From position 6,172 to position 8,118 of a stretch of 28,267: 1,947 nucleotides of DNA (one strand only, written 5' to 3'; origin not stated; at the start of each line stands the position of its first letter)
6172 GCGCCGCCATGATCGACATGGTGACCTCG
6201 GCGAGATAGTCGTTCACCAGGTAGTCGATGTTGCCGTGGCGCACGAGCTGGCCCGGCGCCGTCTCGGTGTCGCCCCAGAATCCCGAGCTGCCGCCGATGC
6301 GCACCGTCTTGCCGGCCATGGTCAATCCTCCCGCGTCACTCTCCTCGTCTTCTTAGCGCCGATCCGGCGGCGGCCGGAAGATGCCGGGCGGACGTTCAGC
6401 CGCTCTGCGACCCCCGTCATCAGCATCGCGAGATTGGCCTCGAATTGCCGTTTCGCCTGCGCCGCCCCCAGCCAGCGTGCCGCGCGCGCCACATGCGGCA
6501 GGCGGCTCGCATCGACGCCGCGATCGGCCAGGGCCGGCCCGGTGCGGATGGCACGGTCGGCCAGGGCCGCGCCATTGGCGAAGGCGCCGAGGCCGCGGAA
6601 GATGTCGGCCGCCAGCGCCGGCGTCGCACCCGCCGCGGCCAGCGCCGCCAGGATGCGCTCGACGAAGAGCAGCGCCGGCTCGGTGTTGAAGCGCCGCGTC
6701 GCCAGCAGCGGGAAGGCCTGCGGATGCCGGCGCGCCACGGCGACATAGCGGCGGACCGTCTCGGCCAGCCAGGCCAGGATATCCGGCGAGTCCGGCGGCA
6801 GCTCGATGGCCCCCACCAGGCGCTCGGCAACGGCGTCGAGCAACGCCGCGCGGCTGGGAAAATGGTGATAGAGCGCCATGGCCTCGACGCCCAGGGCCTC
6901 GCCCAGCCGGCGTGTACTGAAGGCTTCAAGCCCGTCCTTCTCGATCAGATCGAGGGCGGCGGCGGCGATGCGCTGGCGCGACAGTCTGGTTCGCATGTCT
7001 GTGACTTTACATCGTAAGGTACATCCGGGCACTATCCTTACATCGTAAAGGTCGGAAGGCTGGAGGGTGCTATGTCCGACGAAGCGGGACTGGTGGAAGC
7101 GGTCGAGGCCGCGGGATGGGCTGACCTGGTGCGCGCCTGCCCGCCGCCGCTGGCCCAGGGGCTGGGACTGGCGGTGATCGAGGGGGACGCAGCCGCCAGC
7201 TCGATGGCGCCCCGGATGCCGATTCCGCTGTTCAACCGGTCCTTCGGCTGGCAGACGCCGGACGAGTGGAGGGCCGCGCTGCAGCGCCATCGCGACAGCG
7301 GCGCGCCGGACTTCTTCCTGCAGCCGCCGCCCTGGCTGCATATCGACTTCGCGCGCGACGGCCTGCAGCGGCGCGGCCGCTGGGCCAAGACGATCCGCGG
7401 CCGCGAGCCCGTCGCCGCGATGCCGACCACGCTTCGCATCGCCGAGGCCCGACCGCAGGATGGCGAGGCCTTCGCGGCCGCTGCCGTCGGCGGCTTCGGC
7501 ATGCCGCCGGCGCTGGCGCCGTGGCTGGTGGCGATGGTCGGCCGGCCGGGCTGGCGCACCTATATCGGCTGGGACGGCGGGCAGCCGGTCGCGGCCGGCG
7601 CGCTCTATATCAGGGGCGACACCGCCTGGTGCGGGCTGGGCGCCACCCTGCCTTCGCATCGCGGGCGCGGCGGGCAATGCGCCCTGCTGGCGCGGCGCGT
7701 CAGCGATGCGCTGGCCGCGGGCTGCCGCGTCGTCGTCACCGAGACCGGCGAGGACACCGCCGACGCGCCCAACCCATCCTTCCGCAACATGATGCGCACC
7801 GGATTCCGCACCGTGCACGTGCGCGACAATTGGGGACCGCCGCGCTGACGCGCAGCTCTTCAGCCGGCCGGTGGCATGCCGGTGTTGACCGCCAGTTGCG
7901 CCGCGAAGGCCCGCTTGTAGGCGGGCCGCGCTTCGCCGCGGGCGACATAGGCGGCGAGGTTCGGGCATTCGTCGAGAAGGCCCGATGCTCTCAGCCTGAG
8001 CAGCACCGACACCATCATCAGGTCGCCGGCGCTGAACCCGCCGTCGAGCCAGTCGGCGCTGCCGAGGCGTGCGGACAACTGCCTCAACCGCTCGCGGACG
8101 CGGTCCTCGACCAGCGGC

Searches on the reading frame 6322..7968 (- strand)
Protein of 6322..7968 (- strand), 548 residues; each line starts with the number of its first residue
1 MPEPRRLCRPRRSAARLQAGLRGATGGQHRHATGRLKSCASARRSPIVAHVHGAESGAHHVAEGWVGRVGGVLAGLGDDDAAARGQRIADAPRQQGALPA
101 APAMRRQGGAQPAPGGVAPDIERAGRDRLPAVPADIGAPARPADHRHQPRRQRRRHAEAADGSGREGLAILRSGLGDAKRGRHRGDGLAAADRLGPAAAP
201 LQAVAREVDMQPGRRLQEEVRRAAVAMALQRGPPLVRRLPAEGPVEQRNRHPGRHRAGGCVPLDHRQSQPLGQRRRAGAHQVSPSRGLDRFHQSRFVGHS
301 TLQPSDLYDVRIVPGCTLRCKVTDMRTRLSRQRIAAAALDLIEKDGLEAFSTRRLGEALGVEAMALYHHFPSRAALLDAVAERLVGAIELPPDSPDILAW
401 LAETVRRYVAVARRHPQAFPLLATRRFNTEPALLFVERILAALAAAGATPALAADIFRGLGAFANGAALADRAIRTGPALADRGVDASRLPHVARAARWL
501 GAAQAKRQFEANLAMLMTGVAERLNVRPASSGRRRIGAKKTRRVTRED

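Call 31: search_protein_families(library=pfam, proteins=[window:6322-7968:-])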
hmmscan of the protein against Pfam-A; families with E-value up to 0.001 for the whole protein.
window:6322-7968:- (548 aa): 2 families
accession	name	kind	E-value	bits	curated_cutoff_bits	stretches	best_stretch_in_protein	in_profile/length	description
PF00440.29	TetR_N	-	1.9e-12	47.2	24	1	334-380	1-47/47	Bacterial regulatory proteins, tetR family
PF02909.22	TetR_C_1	-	4.8e-06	26.9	21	1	400-523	12-145/146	Tetracyclin repressor-like, C-terminal domain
